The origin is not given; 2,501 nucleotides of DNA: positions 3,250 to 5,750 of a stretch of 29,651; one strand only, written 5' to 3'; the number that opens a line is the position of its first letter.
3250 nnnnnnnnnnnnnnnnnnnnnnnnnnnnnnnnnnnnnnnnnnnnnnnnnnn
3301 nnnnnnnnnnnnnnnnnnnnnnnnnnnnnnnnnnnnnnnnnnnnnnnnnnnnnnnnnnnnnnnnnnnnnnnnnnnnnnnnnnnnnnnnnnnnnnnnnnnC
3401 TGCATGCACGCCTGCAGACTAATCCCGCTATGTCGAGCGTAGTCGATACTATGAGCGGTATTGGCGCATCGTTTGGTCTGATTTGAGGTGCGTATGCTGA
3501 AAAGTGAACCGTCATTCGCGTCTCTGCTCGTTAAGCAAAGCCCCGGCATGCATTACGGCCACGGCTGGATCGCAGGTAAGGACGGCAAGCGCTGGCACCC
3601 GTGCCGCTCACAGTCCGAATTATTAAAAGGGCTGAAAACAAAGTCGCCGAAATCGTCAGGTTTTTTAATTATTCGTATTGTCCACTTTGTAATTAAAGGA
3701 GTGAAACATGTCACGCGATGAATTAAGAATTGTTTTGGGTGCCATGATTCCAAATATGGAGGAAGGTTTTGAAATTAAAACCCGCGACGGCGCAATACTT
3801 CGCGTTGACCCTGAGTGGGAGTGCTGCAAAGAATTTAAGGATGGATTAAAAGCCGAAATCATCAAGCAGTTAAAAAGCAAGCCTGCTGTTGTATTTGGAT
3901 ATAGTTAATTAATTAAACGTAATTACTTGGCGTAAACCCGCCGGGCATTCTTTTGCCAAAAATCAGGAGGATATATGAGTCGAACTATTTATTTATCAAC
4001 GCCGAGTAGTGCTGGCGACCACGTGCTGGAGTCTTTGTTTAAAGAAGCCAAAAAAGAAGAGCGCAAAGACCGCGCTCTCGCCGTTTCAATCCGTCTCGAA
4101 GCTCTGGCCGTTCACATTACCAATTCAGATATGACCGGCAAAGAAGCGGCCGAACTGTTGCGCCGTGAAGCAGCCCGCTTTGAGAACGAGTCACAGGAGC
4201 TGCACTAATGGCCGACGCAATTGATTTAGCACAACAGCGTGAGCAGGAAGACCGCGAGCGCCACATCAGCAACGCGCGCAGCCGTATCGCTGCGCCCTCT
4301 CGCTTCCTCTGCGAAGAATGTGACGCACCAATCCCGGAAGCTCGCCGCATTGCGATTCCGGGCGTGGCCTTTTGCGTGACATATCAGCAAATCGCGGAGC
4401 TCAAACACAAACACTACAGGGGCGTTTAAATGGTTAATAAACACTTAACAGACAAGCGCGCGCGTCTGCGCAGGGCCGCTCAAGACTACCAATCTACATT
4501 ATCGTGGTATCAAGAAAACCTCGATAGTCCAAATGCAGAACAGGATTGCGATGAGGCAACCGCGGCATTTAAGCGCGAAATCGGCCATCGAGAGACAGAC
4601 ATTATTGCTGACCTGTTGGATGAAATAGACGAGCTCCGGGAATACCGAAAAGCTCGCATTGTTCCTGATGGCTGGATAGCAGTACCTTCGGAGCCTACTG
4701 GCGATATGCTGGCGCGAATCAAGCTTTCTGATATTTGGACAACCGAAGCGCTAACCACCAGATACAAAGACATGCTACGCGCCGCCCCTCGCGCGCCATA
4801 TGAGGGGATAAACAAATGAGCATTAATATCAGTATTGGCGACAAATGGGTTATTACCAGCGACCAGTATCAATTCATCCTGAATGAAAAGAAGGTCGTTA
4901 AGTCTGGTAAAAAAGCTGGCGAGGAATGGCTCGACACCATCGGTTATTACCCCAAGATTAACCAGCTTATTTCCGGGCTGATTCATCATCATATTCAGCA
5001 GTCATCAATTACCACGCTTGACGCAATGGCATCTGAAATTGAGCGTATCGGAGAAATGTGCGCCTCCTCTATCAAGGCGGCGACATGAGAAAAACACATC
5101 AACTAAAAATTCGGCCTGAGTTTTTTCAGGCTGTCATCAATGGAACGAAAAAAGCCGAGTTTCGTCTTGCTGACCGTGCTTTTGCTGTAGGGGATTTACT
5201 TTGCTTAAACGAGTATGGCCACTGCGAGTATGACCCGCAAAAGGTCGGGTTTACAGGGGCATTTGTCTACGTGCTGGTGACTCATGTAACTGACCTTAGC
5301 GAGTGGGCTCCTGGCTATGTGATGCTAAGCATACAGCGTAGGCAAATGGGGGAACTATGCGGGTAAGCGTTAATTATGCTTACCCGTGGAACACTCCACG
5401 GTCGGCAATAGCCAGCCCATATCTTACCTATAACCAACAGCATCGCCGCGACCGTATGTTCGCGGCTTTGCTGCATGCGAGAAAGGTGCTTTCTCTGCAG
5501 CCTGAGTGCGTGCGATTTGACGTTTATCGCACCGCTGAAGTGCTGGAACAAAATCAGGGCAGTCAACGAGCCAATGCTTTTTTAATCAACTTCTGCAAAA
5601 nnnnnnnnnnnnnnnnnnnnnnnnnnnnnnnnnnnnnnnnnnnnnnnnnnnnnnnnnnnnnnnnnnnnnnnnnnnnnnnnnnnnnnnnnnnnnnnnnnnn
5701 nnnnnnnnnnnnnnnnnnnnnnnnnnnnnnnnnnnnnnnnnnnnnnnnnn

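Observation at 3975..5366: Chain of five translationally coupled small early genes upstream of the replicase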

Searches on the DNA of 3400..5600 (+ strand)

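Call 5: search_dna_similar(query=window:3400-5600:+, collection=phages, mode=near, max_rows=25)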
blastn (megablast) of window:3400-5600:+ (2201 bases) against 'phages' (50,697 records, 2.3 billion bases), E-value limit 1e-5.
Records with a match: 40; places in all: 42; records where one place covers at least 80% of the query: 0.
Best place of each record, by identity: 95-99% 2; 90-95% 9; 80-90% 27; 60-80% 2.
By first word of the organism name: Yersinia 13; Salmonella 11; Klebsiella 9; Escherichia 4; Erwinia 2; Kosakonia 1.
By host as written in the record: Yersinia pestis EV76-CN 13; Klebsiella pneumoniae 7; - 4; Salmonella sp. 3; Salmonella enterica subsp. salamae 10/99 II 2; Salmonella enterica subsp. enterica serovar Typhimurium SE-BS17 2; Erwinia tracheiphila 2; Klebsiella pneumoniae ST13-OXA48 2; and 5 more.
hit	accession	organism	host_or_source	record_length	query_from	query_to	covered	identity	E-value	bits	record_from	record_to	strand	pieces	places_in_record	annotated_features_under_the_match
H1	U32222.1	Escherichia phage 186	-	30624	1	2201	61%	93.6%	0e+0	2009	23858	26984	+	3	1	Orf84 | Orf81 | Orf83 | A: A protein | Orf79 | and 6 other names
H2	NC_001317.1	Escherichia phage 186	-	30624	1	2201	61%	93.6%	0e+0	2009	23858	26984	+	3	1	phosphoadenosine phosphosulfate reductase | DNA polymerase exonuclease subunit | DUF5405 family protein | A: nicking at origin of replication | DUF2732 family protein | and 6 other names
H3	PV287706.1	Escherichia phage Midge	Escherichia coli 4s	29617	1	2201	61%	91.9%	0e+0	1889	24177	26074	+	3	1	hypothetical protein (x3) | putative RNA binding protein | replication endonuclease | dksA-like zinc finger domain containing protein | putative transcription effector protein | and 2 other names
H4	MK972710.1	Salmonella phage SI22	Salmonella sp.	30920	1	2201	65%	87.1%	0e+0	1604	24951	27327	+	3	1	hypothetical protein (x4) | replication endonuclease | DUF2724 domain-containing protein | DUF2732 domain-containing protein | TraR/DksA family transcriptional regulator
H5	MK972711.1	Salmonella phage SW9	Salmonella sp.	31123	1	2201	65%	87.1%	0e+0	1604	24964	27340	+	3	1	hypothetical protein (x3) | replication endonuclease | DUF2724 domain-containing protein | DUF2732 domain-containing protein | TraR/DksA family transcriptional regulator | and 1 other names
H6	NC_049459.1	Salmonella phage SW9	Salmonella sp.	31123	1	2201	65%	87.1%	0e+0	1604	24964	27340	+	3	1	queuine tRNA-ribosyltransferase | DUF5405 family protein | nicking at origin of replication | cell division inhibitor | DUF2732 domain-containing protein | and 3 other names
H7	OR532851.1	Klebsiella phage RCIP0057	Klebsiella pneumoniae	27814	1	2201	62%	89.4%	0e+0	1731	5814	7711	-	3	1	hypothetical protein (x7) | replication gene A protein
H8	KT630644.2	Salmonella phage SEN1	Salmonella enterica subsp. salamae ...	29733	1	2201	64%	87.3%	0e+0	1595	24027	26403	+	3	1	hypothetical protein (x5) | replication protein | putative zinc-finger containing protein | regulatory protein CII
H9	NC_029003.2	Salmonella phage SEN1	Salmonella enterica subsp. salamae ...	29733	1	2201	64%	87.3%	0e+0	1595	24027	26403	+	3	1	queuine tRNA-ribosyltransferase | DUF5405 family protein | nicking at origin of replication | cell division inhibitor | DUF2732 domain-containing protein | and 3 other names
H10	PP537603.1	Yersinia phage vB_YpM_MHG51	Yersinia pestis EV76-CN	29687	1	2201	61%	88.7%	0e+0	1634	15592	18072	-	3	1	exonuclease | replication protein | hypothetical protein (x3) | TraR/YbiI family protein | FIL protein | and 2 other names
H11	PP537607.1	Yersinia phage vB_YpM_MHG101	Yersinia pestis EV76-CN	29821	1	2201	61%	88.7%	0e+0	1634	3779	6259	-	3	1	exonuclease | replication protein | hypothetical protein (x3) | TraR/YbiI family protein | FIL protein | and 2 other names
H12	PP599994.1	Yersinia phage vB_YpM_MHG39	Yersinia pestis EV76-CN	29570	1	2201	61%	88.7%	0e+0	1634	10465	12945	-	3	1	exonuclease | replication protein | hypothetical protein (x3) | TraR/YbiI family protein | FIL protein | and 2 other names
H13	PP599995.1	Yersinia phage vB_YpM_MHG54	Yersinia pestis EV76-CN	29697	1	2201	61%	88.7%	0e+0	1634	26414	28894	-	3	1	exonuclease | replication protein | hypothetical protein (x3) | TraR/YbiI family protein | FIL protein | and 2 other names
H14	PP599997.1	Yersinia phage vB_YpM_MHG48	Yersinia pestis EV76-CN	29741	1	2201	61%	88.7%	0e+0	1634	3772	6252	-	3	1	exonuclease | replication protein | hypothetical protein (x3) | TraR/YbiI family protein | FIL protein | and 2 other names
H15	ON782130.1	Salmonella phage vB_Sal_PHB48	Salmonella enterica subsp. enterica ...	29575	1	2201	57%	94.0%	0e+0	1893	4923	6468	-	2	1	hypothetical protein (x4) | TraR/DksA family transcriptional regulator | replication endonuclease | regulatory CII family protein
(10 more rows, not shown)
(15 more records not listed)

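Call 6: search_dna_similar(query=window:3400-5600:+, collection=ecoli_genomes, mode=near, max_rows=15)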
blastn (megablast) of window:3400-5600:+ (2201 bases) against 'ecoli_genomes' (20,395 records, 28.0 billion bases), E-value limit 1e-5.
Records with a match: 124; places in all: 124; records where one place covers at least 80% of the query: 0.
Genomes with a match: 124 of 5426; with a place that covers at least 80% of the query: 0. Places per genome that has any: lowest 1, median 1, highest 1. On chromosomes: 124 places; on plasmids: 0.
Best place of each record, by identity: 90-95% 8; 80-90% 116.
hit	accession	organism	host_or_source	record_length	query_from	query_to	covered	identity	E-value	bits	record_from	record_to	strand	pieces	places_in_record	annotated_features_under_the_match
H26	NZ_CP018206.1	Escherichia coli strain MRSN346647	Homo sapiens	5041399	1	2201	63%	91.0%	0e+0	1876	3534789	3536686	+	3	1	DUF5347 domain-containing protein | DUF3850 domain-containing protein | DUF5405 family protein | replication endonuclease | DUF2732 domain-containing protein | and 3 other names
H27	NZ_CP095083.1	Escherichia coli strain EC6868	Homo sapiens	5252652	1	2201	57%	94.3%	0e+0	1928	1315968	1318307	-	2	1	DNA cytosine methyltransferase | DUF5405 family protein | DUF2732 family protein | phage filamentation protein Fil family protein | TraR/DksA family transcriptional regulator | and 3 other names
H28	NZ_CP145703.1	Escherichia coli strain S1-CAM-04-C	Homo sapiens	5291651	1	2201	57%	94.3%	0e+0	1928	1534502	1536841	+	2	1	DNA cytosine methyltransferase | DUF5405 family protein | DUF2732 family protein | phage filamentation protein Fil family protein | TraR/DksA family transcriptional regulator | and 3 other names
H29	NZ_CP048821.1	Escherichia coli strain QEC11-421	Homo sapiens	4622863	1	2201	56%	89.5%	0e+0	1542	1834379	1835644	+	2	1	phage filamentation protein Fil family protein | DUF2732 family protein | TraR/DksA family transcriptional regulator | hypothetical protein | replication endonuclease | and 1 other names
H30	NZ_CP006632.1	Escherichia coli PCN033 strain PCN033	-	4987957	4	2201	55%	83.7%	0e+0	1137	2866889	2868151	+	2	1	replication endonuclease | phage filamentation protein Fil family protein | DUF2732 domain-containing protein | TraR/DksA family transcriptional regulator | hypothetical protein | and 1 other names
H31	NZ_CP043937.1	Escherichia coli strain RM14516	blackbird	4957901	4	2201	55%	83.7%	0e+0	1137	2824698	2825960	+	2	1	replication endonuclease | phage filamentation protein Fil family protein | DUF2732 domain-containing protein | TraR/DksA family transcriptional regulator | hypothetical protein | and 1 other names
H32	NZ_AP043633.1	Escherichia coli strain AST240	Homo sapiens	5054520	4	2201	55%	83.7%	0e+0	1137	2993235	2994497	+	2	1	replication endonuclease | phage filamentation protein Fil family protein | DUF2732 domain-containing protein | TraR/DksA family transcriptional regulator | hypothetical protein | and 1 other names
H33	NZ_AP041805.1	Escherichia coli O166:H15 strain JNE070796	Homo sapiens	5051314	4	2201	55%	83.7%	0e+0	1137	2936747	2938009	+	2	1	replication endonuclease | phage filamentation protein Fil family protein | DUF2732 domain-containing protein | TraR/DksA family transcriptional regulator | hypothetical protein | and 1 other names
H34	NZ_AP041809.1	Escherichia coli O166:H15 strain JNE21-003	Homo sapiens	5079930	4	2201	55%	83.7%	0e+0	1137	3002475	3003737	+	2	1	replication endonuclease | phage filamentation protein Fil family protein | DUF2732 domain-containing protein | TraR/DksA family transcriptional regulator | hypothetical protein | and 1 other names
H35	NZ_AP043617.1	Escherichia coli strain AST20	Homo sapiens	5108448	4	2201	55%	83.7%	0e+0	1137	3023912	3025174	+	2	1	replication endonuclease | phage filamentation protein Fil family protein | DUF2732 domain-containing protein | TraR/DksA family transcriptional regulator | hypothetical protein | and 1 other names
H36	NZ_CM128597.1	Escherichia coli strain E700025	Homo sapiens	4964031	4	2201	55%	83.6%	0e+0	1132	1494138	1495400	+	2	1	replication endonuclease | phage filamentation protein Fil family protein | DUF2732 domain-containing protein | TraR/DksA family transcriptional regulator | hypothetical protein | and 1 other names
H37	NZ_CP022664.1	Escherichia coli strain FORC 064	cucumber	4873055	10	2201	55%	83.7%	0e+0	1137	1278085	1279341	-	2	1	replication endonuclease | DUF2732 domain-containing protein | phage filamentation protein Fil family protein | TraR/DksA family transcriptional regulator | hypothetical protein | and 1 other names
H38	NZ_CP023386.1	Escherichia coli strain 1190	canine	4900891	10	2201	55%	83.7%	0e+0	1137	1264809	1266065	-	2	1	replication endonuclease | DUF2732 domain-containing protein | phage filamentation protein Fil family protein | TraR/DksA family transcriptional regulator | hypothetical protein | and 1 other names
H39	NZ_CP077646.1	Escherichia coli strain ST866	Homo sapiens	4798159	10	2201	55%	83.7%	0e+0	1137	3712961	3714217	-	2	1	replication endonuclease | DUF2732 domain-containing protein | phage filamentation protein Fil family protein | TraR/DksA family transcriptional regulator | hypothetical protein | and 1 other names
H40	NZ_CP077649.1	Escherichia coli strain ST865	Homo sapiens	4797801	10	2201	55%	83.7%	0e+0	1137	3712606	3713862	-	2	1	replication endonuclease | DUF2732 domain-containing protein | phage filamentation protein Fil family protein | TraR/DksA family transcriptional regulator | hypothetical protein | and 1 other names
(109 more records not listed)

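Call 7: get_annotated_region(hit=H1, flank=1500)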
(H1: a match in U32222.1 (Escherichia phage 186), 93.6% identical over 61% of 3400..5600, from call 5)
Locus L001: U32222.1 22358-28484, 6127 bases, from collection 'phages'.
description: Escherichia phage 186, complete genome.
organism: Escherichia phage 186 (NCBI taxid 2681630)
taxonomy: Viruses; Duplodnaviria; Heunggongvirae; Uroviricota; Caudoviricetes; Peduoviridae; Eganvirus; Eganvirus ev186
host: -; source: -; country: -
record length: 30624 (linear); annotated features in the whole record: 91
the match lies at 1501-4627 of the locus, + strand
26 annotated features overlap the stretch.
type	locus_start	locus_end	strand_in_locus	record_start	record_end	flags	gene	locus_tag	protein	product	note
CDS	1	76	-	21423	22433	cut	int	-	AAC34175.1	Int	integrase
CDS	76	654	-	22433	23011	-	cI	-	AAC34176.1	CI repressor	immunity repressor; DNA-binding protein; has positive and negative autoregulation by control of pL; maintenance of ...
protein_bind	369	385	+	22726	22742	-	-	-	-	CI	FL; unknown function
protein_bind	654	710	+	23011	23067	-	-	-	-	CI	locus of vir mutations; 3 binding sites for CI repressor; repression of pR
regulatory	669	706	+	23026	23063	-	-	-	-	promoter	pR; repressed by CI and Apl; transcription of early lytic operon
regulatory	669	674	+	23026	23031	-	-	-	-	minus_35_signal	pR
regulatory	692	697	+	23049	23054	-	-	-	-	minus_10_signal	pR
protein_bind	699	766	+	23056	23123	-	-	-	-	Apl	7 binding sites for Apl; locus of goa mutations; repression of pR and pL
regulatory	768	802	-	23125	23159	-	-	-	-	promoter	pL; repressed by Apl; inhibited by convergent pR promoter; activated by CI repression of pR; transcription of lysogenic ...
regulatory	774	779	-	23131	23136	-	-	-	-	minus_10_signal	pL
CDS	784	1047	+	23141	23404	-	apl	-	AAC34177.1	Apl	contains putative helix-turn-helix DNA binding motif; excisionase; binds to attL; repressor: binds between and ...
regulatory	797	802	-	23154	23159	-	-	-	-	minus_35_signal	pL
regulatory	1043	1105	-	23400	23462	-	-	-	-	promoter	pE; activated by CII, allowing transcription of lysogenic operon; transcript for establishment of lysogeny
protein_bind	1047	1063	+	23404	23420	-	-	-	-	CI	FR; probably responsible for CI repression of pE promoter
CDS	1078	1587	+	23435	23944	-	cII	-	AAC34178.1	CII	DNA binding protein; has putative helix-turn-helix motif; required for establishment of lysogeny; activates pE, ...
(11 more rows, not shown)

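Call 8: get_annotated_region(hit=H3, flank=1500)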
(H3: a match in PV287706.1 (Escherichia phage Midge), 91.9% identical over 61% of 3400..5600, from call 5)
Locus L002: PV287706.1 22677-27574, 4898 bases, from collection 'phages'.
description: Escherichia phage Midge, complete genome.
organism: Escherichia phage Midge (NCBI taxid 3411023)
taxonomy: Viruses
host: Escherichia coli 4s; source: fresh water; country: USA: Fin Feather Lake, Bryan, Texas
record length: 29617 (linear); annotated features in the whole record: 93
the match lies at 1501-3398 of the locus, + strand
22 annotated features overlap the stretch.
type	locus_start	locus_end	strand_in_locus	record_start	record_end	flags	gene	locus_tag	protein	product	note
CDS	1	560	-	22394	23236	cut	-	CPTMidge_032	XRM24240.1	immunity repressor CI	Contains Bacteriophage CI repressor C-terminal domain (Pfam PF16452); Contains Bacteriophage CI repressor ...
CDS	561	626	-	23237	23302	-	-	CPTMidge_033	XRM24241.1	putative ligase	HHpred predicted structural similarity at 25.71 percent probability to Saccharomyces cerevisiae LIGASE [PDB accession ...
regulatory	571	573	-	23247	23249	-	-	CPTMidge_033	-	ribosome_binding_site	-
regulatory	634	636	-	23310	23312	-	-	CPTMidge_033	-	ribosome_binding_site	-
regulatory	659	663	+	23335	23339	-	-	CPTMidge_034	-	ribosome_binding_site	-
CDS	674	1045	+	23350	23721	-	-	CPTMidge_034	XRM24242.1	transcriptional repressor Cox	HHpred predicted structural similarity at 98.79 percent probability to Mesorhizobium japonicum R7A DNA BINDING PROTEIN ...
regulatory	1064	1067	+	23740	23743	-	-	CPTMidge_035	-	ribosome_binding_site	-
CDS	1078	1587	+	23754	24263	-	-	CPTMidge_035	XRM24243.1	regulatory protein CII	Contains Phage regulatory protein CII (CP76) (Pfam PF06892)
regulatory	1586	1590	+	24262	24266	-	-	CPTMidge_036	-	ribosome_binding_site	-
CDS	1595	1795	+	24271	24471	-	-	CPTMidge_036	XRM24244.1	putative transcription effector protein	Contains Bacteriophage 186, Fil (Pfam PF10893) domain; HHpred predicted structural similarity at 57.61 percent ...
regulatory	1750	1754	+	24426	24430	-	-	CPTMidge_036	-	ribosome_binding_site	-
CDS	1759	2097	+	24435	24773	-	-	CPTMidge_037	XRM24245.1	hypothetical protein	HHpred predicted structural similarity at 85.19 percent probability to Pseudomonas putida ...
regulatory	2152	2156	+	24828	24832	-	-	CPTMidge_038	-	ribosome_binding_site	-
CDS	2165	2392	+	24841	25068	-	-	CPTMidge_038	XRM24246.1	hypothetical protein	Contains Protein of unknown function (DUF2732) (Pfam PF10809); HHpred predicted structural similarity at 64.58 percent ...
regulatory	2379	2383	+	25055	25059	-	-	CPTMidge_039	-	ribosome_binding_site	-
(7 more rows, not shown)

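Call 9: get_annotated_region(hit=H26, flank=1500)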
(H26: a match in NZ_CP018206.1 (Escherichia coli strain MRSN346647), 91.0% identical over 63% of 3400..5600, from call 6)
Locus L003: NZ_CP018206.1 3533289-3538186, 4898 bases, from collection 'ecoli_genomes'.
description: Escherichia coli strain MRSN346647 chromosome, complete genome
organism: Escherichia coli strain MRSN346647 (NCBI taxid 562)
replicon: chromosome; assembly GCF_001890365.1
host: Homo sapiens; source: clinical; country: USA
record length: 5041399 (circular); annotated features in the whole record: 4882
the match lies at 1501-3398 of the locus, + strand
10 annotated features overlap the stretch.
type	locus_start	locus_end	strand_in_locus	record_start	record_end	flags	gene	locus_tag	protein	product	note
CDS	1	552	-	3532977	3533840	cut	-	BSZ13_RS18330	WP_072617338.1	phage repressor protein CI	-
CDS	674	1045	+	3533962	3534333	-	-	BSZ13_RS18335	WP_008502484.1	hypothetical protein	-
CDS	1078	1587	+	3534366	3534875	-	-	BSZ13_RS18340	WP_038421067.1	phage regulatory CII family protein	-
CDS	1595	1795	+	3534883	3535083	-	-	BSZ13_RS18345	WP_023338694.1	phage filamentation protein Fil family protein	-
CDS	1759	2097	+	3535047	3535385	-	-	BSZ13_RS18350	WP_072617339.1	DUF5347 domain-containing protein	-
CDS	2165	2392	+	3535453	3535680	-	-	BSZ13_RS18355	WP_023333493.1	DUF2732 domain-containing protein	-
CDS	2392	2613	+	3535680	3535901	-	-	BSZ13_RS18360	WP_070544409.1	TraR/DksA family transcriptional regulator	-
CDS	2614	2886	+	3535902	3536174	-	-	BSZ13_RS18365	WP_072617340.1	DUF5405 family protein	-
CDS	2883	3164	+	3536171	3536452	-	-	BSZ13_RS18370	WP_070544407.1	DUF3850 domain-containing protein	-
CDS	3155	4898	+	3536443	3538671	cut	-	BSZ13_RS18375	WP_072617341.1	replication endonuclease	-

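Call 81: get_annotated_region(hit=H9, flank=300)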
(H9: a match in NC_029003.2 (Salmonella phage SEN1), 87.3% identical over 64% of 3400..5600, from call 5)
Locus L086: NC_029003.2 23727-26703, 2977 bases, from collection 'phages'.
description: Salmonella phage SEN1, complete genome.
organism: Salmonella phage SEN1 (NCBI taxid 1647455)
taxonomy: Viruses; Duplodnaviria; Heunggongvirae; Uroviricota; Caudoviricetes; Peduoviridae; Eganvirus; Eganvirus SEN1
host: Salmonella enterica subsp. salamae 10/99 II; source: human origin; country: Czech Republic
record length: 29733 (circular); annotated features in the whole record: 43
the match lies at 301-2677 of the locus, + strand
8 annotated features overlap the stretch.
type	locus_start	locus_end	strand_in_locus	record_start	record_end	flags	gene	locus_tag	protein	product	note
CDS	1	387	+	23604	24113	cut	-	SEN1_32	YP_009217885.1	CII-like regulator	-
CDS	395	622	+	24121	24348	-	-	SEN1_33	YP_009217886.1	cell division inhibitor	-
CDS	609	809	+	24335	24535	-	-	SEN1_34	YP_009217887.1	hypothetical protein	inhibition of host DNA replication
CDS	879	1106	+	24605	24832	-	-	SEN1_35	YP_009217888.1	DUF2732 domain-containing protein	-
CDS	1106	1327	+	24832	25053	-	-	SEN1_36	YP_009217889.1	DksA-like zinc-finger protein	-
CDS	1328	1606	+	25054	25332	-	-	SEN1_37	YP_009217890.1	DUF5405 family protein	-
CDS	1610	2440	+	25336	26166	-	-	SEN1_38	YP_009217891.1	queuine tRNA-ribosyltransferase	-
CDS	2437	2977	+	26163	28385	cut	-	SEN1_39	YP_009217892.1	nicking at origin of replication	-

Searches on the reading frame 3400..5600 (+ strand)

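Call 33: search_protein_families(library=pfam, proteins=[L001:2533-3114:+], max_evalue=0.1)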
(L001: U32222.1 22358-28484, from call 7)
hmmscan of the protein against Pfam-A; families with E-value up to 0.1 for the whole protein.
L001:2533-3114:+ (194 aa): 2 families
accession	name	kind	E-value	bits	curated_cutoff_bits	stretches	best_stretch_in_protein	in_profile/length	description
PF00929.31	RNase_T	-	1.1e-17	65.5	24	1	21-184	1-163/164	Exonuclease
PF16473.11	Rv2179c-like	-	0.022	14.9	27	0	20-42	2-24/177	3'-5' exoribonuclease Rv2179c-like domain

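Call 83: search_protein_families(library=phrogs, proteins=[L086:1610-2437:+, L001:3386-4387:+], max_evalue=0.001)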
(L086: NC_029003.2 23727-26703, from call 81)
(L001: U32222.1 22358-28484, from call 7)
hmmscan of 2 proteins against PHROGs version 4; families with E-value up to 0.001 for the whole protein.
L086:1610-2437:+ (276 aa): 1 family
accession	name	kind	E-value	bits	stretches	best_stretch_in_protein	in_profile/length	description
phrog_887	-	moron, auxiliary metabolic gene and host takeover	3.7e-94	317.5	1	3-274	6-310/509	queuine tRNA-ribosyltransferase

L001:3386-4387:+ (334 aa): 5 families
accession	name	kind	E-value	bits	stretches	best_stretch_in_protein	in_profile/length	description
phrog_15238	-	unknown function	1.2e-85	287.8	1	4-200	5-215/215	-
phrog_424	-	moron, auxiliary metabolic gene and host takeover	2.9e-82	278.1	1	1-333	151-420/460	phosphoadenosine phosphosulfate reductase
phrog_2302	-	moron, auxiliary metabolic gene and host takeover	6.8e-15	55.9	1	157-281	157-291/381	phosphoadenosine phosphosulfate reductase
phrog_31067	-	unknown function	2.8e-09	38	1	12-51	23-63/68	-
phrog_34643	-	unknown function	5.2e-05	24.3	1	302-334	81-112/112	-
